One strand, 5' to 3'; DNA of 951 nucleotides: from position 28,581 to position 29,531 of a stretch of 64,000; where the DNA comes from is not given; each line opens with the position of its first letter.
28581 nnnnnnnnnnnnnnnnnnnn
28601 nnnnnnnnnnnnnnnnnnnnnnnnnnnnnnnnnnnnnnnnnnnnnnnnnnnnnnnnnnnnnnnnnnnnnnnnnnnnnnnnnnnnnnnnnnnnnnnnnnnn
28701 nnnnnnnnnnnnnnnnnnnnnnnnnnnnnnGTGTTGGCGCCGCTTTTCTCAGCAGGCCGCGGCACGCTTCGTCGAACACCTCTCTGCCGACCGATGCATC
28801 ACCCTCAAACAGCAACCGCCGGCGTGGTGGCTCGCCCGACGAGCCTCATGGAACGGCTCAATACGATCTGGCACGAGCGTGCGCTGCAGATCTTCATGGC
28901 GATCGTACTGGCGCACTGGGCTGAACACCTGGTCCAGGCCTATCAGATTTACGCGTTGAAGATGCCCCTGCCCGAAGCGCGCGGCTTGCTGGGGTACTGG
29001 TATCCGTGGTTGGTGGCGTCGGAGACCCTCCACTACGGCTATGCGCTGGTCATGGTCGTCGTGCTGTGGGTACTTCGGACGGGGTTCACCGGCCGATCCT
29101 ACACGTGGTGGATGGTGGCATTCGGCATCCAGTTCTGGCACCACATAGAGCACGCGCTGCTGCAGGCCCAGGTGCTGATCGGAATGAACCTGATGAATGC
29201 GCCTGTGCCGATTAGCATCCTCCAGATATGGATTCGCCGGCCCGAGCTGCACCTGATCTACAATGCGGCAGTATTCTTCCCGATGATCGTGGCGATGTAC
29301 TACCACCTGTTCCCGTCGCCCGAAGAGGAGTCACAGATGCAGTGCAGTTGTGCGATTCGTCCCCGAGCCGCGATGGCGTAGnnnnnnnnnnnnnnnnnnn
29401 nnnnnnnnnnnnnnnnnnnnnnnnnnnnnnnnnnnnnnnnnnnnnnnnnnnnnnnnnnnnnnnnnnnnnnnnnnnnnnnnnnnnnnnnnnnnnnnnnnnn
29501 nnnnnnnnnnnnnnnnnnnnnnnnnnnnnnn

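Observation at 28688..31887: Uncharacterised four-gene envelope metal/redox module behind tRNA-Arg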

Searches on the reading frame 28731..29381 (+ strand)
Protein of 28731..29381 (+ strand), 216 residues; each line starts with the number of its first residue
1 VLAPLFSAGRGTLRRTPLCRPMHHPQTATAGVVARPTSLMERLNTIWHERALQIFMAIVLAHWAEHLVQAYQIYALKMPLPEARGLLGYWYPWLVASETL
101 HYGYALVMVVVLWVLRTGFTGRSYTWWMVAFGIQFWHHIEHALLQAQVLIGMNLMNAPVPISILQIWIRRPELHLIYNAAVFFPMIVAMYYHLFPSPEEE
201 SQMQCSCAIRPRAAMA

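Call 4: search_protein_families(library=pfam, proteins=[window:28731-29381:+], max_evalue=1)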
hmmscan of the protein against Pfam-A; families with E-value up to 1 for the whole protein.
window:28731-29381:+ (216 aa): 1 family
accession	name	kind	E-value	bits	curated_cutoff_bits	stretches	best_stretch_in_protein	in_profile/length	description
PF16920.10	LRRCT_2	-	0.54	10.8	23.8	0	133-162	9-37/45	Leucine rich repeat C-terminal motif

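Call 5: search_protein_families(library=ncbifam, proteins=[window:28731-29381:+], max_evalue=1)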
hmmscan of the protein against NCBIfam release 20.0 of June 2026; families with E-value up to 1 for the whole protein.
window:28731-29381:+ (216 aa): 0 families

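Call 7: find_homologous_proteins(query=window:28848-29381:+)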
Query window:28848-29381:+ (177 aa): 3931 proteins with E <= 0.001 among 3961 candidates; the best 120 are listed.
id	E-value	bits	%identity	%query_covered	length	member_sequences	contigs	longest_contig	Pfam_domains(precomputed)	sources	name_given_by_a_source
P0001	3.1e-114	397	100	100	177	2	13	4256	-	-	-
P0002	3.5e-105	368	90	100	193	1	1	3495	-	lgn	-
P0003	3.3e-103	361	88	99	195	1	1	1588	-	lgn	-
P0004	3.4e-101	355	85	100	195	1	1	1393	-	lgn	-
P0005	2.3e-94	333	81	100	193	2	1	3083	-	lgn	-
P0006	1.6e-92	327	79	100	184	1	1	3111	-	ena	-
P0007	3.5e-92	325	78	99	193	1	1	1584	-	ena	-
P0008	2.2e-91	323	78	98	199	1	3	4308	-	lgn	-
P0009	2.8e-91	323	79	100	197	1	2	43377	-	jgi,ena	-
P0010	5.5e-90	318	78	100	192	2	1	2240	-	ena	-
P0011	1.5e-89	317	80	97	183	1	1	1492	-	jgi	-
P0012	2.3e-89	316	75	100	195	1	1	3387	-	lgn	-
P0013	3.4e-89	316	76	100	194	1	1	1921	-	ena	-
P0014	6.9e-88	311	76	100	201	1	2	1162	-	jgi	jgi:hypothetical protein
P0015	2.2e-87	310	74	100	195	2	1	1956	-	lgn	-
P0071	2.5e-80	287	68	99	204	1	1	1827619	-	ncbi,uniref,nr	ncbi:hypothetical protein LQ318_02815 [Aliifodinibius salicampi]|uniref:Uncharacterized protein n=1 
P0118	1.8e-78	281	67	100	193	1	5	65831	-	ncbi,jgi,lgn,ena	ncbi:MAG TPA: hypothetical protein VF167_12735 [Longimicrobiaceae bacterium]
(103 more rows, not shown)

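Call 10: find_encoding_contigs(protein=P0071, flank=10000, max_places=2)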
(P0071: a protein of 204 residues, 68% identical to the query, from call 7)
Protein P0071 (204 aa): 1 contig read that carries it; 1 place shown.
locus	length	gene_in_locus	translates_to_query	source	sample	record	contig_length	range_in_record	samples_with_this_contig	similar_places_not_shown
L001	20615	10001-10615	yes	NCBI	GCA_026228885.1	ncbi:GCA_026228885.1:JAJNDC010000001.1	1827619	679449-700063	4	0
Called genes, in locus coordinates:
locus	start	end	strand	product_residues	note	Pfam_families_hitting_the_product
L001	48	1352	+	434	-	PF01979:Amidohydro_1 (faint), PF07969:Amidohydro_3 (faint)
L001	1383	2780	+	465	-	PF07969:Amidohydro_3 (weak), PF01979:Amidohydro_1, PF07969:Amidohydro_3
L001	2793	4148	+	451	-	PF01979:Amidohydro_1, PF07969:Amidohydro_3 (weak)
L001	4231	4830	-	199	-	PF00484:Pro_CA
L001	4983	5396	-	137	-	-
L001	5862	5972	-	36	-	-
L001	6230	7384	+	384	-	PF17170:DUF5128 (weak)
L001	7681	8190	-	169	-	PF13620:CarboxypepD_reg (weak)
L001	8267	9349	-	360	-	PF02126:PTE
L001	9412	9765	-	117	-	-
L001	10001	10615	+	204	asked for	-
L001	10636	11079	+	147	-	PF13115:YtkA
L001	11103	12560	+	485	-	-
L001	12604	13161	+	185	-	-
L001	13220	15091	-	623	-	PF00795:CN_hydrolase, PF02540:NAD_synthase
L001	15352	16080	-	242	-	PF00144:Beta-lactamase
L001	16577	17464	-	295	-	PF08281:Sigma70_r4_2 (weak), PF20239:DUF6596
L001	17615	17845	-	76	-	-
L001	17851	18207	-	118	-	PF03795:YCII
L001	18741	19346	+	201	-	-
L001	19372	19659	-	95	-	-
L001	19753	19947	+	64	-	-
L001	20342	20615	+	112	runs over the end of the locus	PF13495:Phage_int_SAM_4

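Call 11: find_encoding_contigs(protein=P0118, flank=10000, max_places=2)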
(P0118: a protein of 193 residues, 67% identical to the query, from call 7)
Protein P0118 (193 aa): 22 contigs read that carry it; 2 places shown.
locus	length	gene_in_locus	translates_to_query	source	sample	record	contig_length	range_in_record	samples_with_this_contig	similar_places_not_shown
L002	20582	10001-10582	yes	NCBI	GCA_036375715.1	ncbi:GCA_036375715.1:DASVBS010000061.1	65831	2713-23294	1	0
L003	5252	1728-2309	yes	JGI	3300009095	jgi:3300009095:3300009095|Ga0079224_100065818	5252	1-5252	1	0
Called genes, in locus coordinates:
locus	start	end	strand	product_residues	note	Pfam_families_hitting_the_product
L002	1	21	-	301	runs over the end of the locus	PF13365:Trypsin_2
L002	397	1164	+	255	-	PF03848:TehB (weak), PF01209:Ubie_methyltran, PF13489:Methyltransf_23, PF13649:Methyltransf_25, PF13847:Methyltransf_31, PF08241:Methyltransf_11, PF08242:Methyltransf_12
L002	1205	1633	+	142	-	PF02310:B12-binding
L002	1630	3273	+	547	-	PF01039:Carboxyl_trans, PF03255:ACCA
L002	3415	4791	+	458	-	PF07287:AtuA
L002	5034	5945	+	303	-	PF23023:Anti-Pycsar_Apyc1, PF00753:Lactamase_B, PF12706:Lactamase_B_2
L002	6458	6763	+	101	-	PF00166:Cpn10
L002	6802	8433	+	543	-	PF00118:Cpn60_TCP1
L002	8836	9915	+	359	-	PF12697:Abhydrolase_6 (weak), PF00756:Esterase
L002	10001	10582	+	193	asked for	-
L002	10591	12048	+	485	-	-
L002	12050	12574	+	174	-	-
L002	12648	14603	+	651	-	PF02824:TGS, PF07973:tRNA_SAD, PF00587:tRNA-synt_2b, PF03129:HGTP_anticodon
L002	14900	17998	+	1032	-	PF13620:CarboxypepD_reg, PF13715:CarbopepD_reg_2, PF07715:Plug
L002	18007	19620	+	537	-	PF14322:SusD-like_3, PF07980:SusD_RagB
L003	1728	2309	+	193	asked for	-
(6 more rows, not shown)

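Call 14: search_solved_structures(query=A1, max_evalue=10)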
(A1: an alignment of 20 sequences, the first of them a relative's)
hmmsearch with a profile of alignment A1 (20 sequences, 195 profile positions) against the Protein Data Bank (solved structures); distinct sequences matched with E-value up to 10: 3.
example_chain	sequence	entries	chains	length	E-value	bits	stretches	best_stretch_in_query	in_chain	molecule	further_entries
8pkd_A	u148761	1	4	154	0.18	14.5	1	10-81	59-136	Cellulose synthase operon protein D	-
7zmy_A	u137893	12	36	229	1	12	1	78-116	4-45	xenorhodopsin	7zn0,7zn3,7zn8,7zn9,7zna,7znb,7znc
7zng_A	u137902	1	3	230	1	12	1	78-116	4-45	xenorhodopsin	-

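Call 22: find_related_loci(query=A1, collection=genome_contigs, flank=6000)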
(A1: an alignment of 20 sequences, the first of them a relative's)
Query A1 (177 aa) in genome_contigs; peptide patterns used: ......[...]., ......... (x = any residue, [..] = any of these).
600 stretches matched a pattern (row limit reached: there are more); 579 encode a relative of the query (tblastn E <= 1e-3); the best 80 are kept; 80 distinct loci.
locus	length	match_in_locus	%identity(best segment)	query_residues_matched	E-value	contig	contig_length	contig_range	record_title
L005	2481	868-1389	68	1-174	1e-84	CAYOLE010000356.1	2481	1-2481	MAG TPA_asm: uncultured Rhodohalobacter sp. isolate SRP284430_co1_102 genome assembly, contig: NODE_49408_length_2481_co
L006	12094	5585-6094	71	8-177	2e-82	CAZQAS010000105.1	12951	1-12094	MAG TPA_asm: uncultured Rhodothermales bacterium isolate SRP284430_co1_164 genome assembly, contig: NODE_3346_length_129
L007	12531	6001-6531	66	1-177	5e-82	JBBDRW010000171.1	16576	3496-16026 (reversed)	MAG: Balneolaceae bacterium isolate LejiaC_50_11 Lejia_C_8091_length_16576_cov_8, whole genome shotgun sequence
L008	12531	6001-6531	68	1-177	1e-81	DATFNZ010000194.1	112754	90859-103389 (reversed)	MAG TPA_asm: Thermoanaerobaculia bacterium isolate SMAG_U9264 k141_991953, whole genome shotgun sequence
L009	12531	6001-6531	67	1-177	9e-82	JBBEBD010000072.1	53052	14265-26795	MAG: Balneolaceae bacterium isolate LejiaF_44_133 Lejia_F_914_length_53052_cov_77, whole genome shotgun sequence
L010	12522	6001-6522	66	2-175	1e-81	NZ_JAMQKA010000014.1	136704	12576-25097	Aliifodinibius sp. S!AR15-10 NODE_14_length_136704_cov_21.945825, whole genome shotgun sequence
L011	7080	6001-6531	64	1-177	2e-81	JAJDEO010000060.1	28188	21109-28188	MAG: Planctomycetota bacterium isolate OFTM221 OFTM221_59, whole genome shotgun sequence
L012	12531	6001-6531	67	1-177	3e-81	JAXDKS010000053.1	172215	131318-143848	MAG: Acidobacteriota bacterium isolate BP_60 scaffold_4670144, whole genome shotgun sequence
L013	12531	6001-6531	68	1-177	2e-81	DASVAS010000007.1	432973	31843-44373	MAG TPA_asm: Thermoanaerobaculia bacterium isolate SMAG_U1959 k141_236312, whole genome shotgun sequence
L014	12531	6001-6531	69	1-177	9e-81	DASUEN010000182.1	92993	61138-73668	MAG TPA_asm: Thermoanaerobaculia bacterium isolate SMAG_U1354 k141_1407169, whole genome shotgun sequence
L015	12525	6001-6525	67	1-175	1e-80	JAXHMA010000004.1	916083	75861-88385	MAG: Balneolaceae bacterium isolate Salar_de_Ascotan_soil_MAG_ASO39 contig_2958_polypolish, whole genome shotgun sequenc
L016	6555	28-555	69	2-177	1e-80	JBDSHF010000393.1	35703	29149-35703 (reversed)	MAG: Thermoanaerobaculia bacterium isolate cluster1_bin.27 k127_8581956, whole genome shotgun sequence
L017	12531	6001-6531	67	1-177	2e-80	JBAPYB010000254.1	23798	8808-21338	MAG: Thermoanaerobaculia bacterium isolate MFD00413_ilm_asm_bin5 k127_63214, whole genome shotgun sequence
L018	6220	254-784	65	1-177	4e-80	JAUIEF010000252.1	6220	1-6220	MAG: bacterium isolate 8_bin.22 NODE_10989_length_6220_cov_1.172329, whole genome shotgun sequence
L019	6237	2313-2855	64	1-177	9e-80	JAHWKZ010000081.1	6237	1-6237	MAG: Gemmatimonadetes bacterium isolate 0813_bin4 NODE_81_length_6237_cov_4.592144, whole genome shotgun sequence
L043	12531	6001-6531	64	1-177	3e-76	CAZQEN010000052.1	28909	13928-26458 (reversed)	MAG TPA_asm: uncultured Planctomycetales bacterium isolate SRP329715_co1_375 genome assembly, contig: NODE_2253_length_2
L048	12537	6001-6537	62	1-177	2e-74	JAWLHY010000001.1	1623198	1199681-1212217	MAG: Armatimonadota bacterium isolate 30dZY2.bin.9 NODE_2_length_1623198_cov_15.147984, whole genome shotgun sequence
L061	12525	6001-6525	61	1-176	3e-73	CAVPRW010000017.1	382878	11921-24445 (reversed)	MAG: uncultured Nitrospinota bacterium isolate MFD10007.bin.2.94 genome assembly, contig: contig_26126, whole genome sho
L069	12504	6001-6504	66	2-169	1e-72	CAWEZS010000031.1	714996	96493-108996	MAG: Terriglobia bacterium isolate MFD06085.bin.1.35 genome assembly, contig: contig_8157, whole genome shotgun sequence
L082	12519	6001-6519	63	1-173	2e-72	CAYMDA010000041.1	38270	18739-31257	MAG TPA_asm: uncultured Verrucomicrobiota bacterium isolate SRP268622_co1_279 genome assembly, contig: NODE_2003_length_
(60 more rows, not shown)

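Call 24: predict_structure(alignment_id=A1)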
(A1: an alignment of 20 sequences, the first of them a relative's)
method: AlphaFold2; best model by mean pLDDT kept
length: 177 residues; sequences in the alignment: 20
mean_pLDDT: 82.3   pTM: 0.75
mean pLDDT of the five models: 82.3, 78.0, 77.3, 73.9, 73.2
residues with pLDDT >= 90: 64; 70-90: 85; 50-70: 26; < 50: 2
segments of 3 or more residues with pLDDT < 50: none
pLDDT, mean of each block of 10 residues (from residue 1): 71 91 88 90 81 74 83 93 96 91 74 56 72 84 94 93 87 56
secondary structure, 60 per line:
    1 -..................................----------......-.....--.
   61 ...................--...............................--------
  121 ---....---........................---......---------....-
elements in order: H2-35 H46-51 H53-57 H60-79 H82-112 H124-127 H131-154 H158-163 H173-176

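Call 29: fold_search(model_id=the predicted structure, library=pdb)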
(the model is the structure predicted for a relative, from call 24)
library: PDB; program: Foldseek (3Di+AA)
matches with E <= 10: 36; with E <= 0.001: 0
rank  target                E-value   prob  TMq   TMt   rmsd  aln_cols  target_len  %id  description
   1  6shv                  3.6e+00  0.05  0.19  0.11  12.8       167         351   11  T. cruzi FPPS in complex with 5-(4-fluorophenoxy)pyridin-2-amine (released 2020-08-26)
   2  8ge4_R                3.8e+00  0.08  0.26  0.19  10.6       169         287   12  CryoEM structure of beta-2-adrenergic receptor in complex with nucleotide-free Gs heterotrimer (#5 of 20) (released 2024-03-06)
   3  4rxc_B                3.8e+00  0.04  0.17  0.11  13.3       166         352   11  T. Brucei Farnesyl Diphosphate Synthase Complexed with Homorisedronate BPH-6 (released 2015-04-15)
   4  6si5                  3.8e+00  0.04  0.18  0.11  12.8       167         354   12  T. cruzi FPPS in complex with 1-methyl-5-(4,5,6,7-tetrahydrothieno[3,2-c]pyridine-5-carbonyl)pyridin-2(1H)-one (released 2020-08-26)
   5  5qpd                  3.8e+00  0.04  0.18  0.11  12.9       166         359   13  PanDDA analysis group deposition -- Crystal Structure of T. cruzi FPPS in complex with FMOPL000293a (released 2020-04-29)
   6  8pnh                  4.3e+00  0.05  0.21  0.12  13.7       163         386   13  Chorismate mutase (released 2024-07-10)
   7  6r05                  4.5e+00  0.04  0.19  0.11  12.8       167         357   11  T. CRUZI FPPS IN COMPLEX WITH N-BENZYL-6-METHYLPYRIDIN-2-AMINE (released 2020-04-01)
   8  8ge5_R                5.0e+00  0.06  0.26  0.18  10.6       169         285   12  CryoEM structure of beta-2-adrenergic receptor in complex with nucleotide-free Gs heterotrimer (#6 of 20) (released 2024-03-06)
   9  5qpj                  5.2e+00  0.03  0.18  0.11  12.8       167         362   12  PanDDA analysis group deposition -- Crystal Structure of T. cruzi FPPS in complex with FMOPL000465a (released 2020-04-29)
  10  8flu_R                5.2e+00  0.02  0.20  0.12  12.1       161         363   14  Human PTH1R in complex with LA-PTH and Gs (released 2023-04-26)
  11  8cq4                  5.5e+00  0.04  0.19  0.11  13.5       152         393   14  Bifunctional cyclohexadienyl dehydratase/chorismate mutase from Janthinobacterium sp. HH01 (released 2023-08-30)
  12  4e1e                  5.5e+00  0.03  0.18  0.11  13.3       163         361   12  Crystal structure of Trypanosome cruzi farnesyl diphosphate synthase in complex with [2-(n-hexylamino)ethane-1,1-diyl]bi (released 2013-01-16)
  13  6r0a                  5.8e+00  0.03  0.19  0.11  12.8       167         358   11  T. cruzi FPPS in complex with 3-((4-(benzo[d]thiazol-2-yl)piperazin-1-yl)methyl)-1H-indol-5-ol (released 2020-04-01)
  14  6nt9_A                6.1e+00  0.04  0.25  0.09  35.2       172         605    9  Cryo-EM structure of the complex between human TBK1 and chicken STING (released 2019-03-06)
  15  5qte                  6.1e+00  0.03  0.17  0.11  14.2       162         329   12  T. brucei FPPS in complex with CID 4563894 (released 2020-10-07)
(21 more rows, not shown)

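Call 30: search_protein_representatives(alignment_id=A1)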
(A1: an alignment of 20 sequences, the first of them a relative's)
Query: 20 sequences, 195 profile positions. Proteins with E-value up to 0.001 (for the whole library): 611; up to 1e-10: 434; up to 1e-30: 145. The best 150 are listed.
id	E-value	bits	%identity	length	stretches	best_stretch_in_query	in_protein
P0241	3.6e-88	310.5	-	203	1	10-192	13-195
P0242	6.0e-80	283.7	-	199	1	15-191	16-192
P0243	6.1e-79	280.4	-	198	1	16-189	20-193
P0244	3.6e-71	255.0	-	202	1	8-149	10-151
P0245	4.2e-70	251.5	-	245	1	12-187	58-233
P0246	1.0e-68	247.0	-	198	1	8-191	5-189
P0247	1.4e-68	246.5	-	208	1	13-149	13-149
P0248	7.3e-65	234.4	-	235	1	35-154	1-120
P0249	3.9e-64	232.1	-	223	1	35-176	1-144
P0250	9.3e-62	224.3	-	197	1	18-186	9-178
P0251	6.3e-61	221.6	-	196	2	111-190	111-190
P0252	5.5e-60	218.5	-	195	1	30-174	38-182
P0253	2.1e-59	216.6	-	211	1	6-192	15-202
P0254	1.9e-58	213.5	-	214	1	35-190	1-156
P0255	6.6e-58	211.7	-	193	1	67-189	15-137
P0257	6.5e-56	205.2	-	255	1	16-170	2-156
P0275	4.2e-48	179.8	-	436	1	11-176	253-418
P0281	6.4e-46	172.6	-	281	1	30-169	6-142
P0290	9.2e-45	168.9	-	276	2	32-146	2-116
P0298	3.6e-42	160.4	-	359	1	27-175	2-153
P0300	3.9e-42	160.3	-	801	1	22-180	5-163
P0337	6.1e-38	146.6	-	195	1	6-174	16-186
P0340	1.7e-37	145.1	-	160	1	15-162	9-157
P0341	2.1e-37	144.8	-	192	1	30-170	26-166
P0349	8.1e-37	142.9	-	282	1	33-170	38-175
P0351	1.0e-36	142.6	-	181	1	30-168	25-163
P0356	5.6e-36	140.2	-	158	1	33-171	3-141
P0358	1.2e-35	139.1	-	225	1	17-178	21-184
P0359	2.4e-35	138.1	-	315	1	12-111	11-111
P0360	2.5e-35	138.1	-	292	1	13-173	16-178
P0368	3.7e-33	131.0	-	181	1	24-170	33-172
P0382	8.1e-32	126.6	-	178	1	34-172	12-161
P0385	8.5e-31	123.3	-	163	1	32-173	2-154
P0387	1.3e-30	122.7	-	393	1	31-169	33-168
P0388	2.0e-30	122.1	-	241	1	31-171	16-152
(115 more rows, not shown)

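Call 31: search_protein_families(library=pfam, proteins=[P0275, P0300, P0298, P0387, P0359, P0360, P0349, P0281, P0290, P0257], max_evalue=0.01)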
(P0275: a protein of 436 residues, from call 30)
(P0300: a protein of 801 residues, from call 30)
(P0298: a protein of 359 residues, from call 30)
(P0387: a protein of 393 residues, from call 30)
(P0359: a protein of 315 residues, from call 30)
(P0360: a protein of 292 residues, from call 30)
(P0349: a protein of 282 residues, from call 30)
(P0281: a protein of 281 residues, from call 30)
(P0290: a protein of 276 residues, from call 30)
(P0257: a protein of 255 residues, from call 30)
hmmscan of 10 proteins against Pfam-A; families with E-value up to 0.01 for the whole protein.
P0275 (436 aa): 0 families

P0300 (801 aa): 3 families
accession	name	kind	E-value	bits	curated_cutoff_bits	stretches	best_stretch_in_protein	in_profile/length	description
PF13517.12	FG-GAP_3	-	1.1e-40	138.4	26.9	6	389-450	1-61/61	FG-GAP-like repeat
PF01839.29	FG-GAP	-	6.2e-14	51.9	22.1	2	434-451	4-21/37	FG-GAP repeat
PF07593.17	UnbV_ASPIC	-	6.2e-13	48.9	23.4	1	721-789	1-68/68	ASPIC and UnbV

P0298 (359 aa): 1 family
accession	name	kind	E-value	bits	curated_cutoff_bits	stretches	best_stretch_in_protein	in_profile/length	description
PF01435.24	Peptidase_M48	-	0.00014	22.1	20.3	1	235-264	47-77/186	Peptidase family M48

P0387 (393 aa): 0 families

P0359 (315 aa): 0 families

P0360 (292 aa): 0 families

P0349 (282 aa): 0 families

P0281 (281 aa): 1 family
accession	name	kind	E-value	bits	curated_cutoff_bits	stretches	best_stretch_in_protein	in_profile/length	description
PF24273.1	TRASH_HVO_1752_C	-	0.0029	18.2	27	1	241-258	20-37/47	HVO_1752, C-terminal TRASH domain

P0290 (276 aa): 0 families

P0257 (255 aa): 0 families

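Call 39: list_cluster_members(proteins=[L001:10636-11079:+, L001:11103-12560:+, L001:12604-13161:+, P0071])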
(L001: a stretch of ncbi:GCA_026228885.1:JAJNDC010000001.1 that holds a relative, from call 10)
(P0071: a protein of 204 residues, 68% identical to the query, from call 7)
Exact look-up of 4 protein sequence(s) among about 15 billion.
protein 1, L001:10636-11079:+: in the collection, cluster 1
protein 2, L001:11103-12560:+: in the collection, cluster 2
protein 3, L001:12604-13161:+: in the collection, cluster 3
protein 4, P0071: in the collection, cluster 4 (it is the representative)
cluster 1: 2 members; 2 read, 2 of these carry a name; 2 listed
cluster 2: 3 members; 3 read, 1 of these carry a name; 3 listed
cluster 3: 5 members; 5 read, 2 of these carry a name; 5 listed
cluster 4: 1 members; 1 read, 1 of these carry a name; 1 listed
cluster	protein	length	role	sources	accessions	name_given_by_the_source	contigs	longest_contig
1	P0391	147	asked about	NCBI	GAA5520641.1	hypothetical protein Asal01_00573 [Fodinibius salicampi]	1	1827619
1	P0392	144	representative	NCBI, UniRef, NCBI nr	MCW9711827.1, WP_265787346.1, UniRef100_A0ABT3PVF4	FixH family protein [Aliifodinibius salicampi] | FixH family protein n=1 Tax=Fodinibius salicampi TaxID=1920655 RepID=A0ABT3PVF4_9BACT | FixH family protein [Fodinibius salicampi]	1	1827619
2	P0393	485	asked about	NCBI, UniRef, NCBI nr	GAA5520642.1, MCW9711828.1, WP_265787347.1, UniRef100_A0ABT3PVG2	hypothetical protein LQ318_02825 [Aliifodinibius salicampi] | 4Fe-4S ferredoxin-type domain-containing protein n=1 Tax=Fodinibius salicampi ... | hypothetical protein [Fodinibius salicampi]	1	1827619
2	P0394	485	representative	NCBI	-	-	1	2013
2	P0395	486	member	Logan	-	-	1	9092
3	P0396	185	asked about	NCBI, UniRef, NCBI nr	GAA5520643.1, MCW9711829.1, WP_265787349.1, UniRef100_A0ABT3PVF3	hypothetical protein LQ318_02830 [Aliifodinibius salicampi] | YtkA-like domain-containing protein n=1 Tax=Fodinibius salicampi TaxID=1920655 ... | hypothetical protein [Fodinibius salicampi]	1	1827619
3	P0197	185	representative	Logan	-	-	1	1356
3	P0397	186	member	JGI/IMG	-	hypothetical protein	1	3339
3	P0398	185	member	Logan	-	-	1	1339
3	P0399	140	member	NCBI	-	-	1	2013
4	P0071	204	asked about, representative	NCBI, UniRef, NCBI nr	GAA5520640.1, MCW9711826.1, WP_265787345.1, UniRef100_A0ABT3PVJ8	hypothetical protein LQ318_02815 [Aliifodinibius salicampi] | Uncharacterized protein n=1 Tax=Fodinibius salicampi TaxID=1920655 RepID=A0ABT3PVJ8_9BACT | hypothetical protein [Fodinibius salicampi]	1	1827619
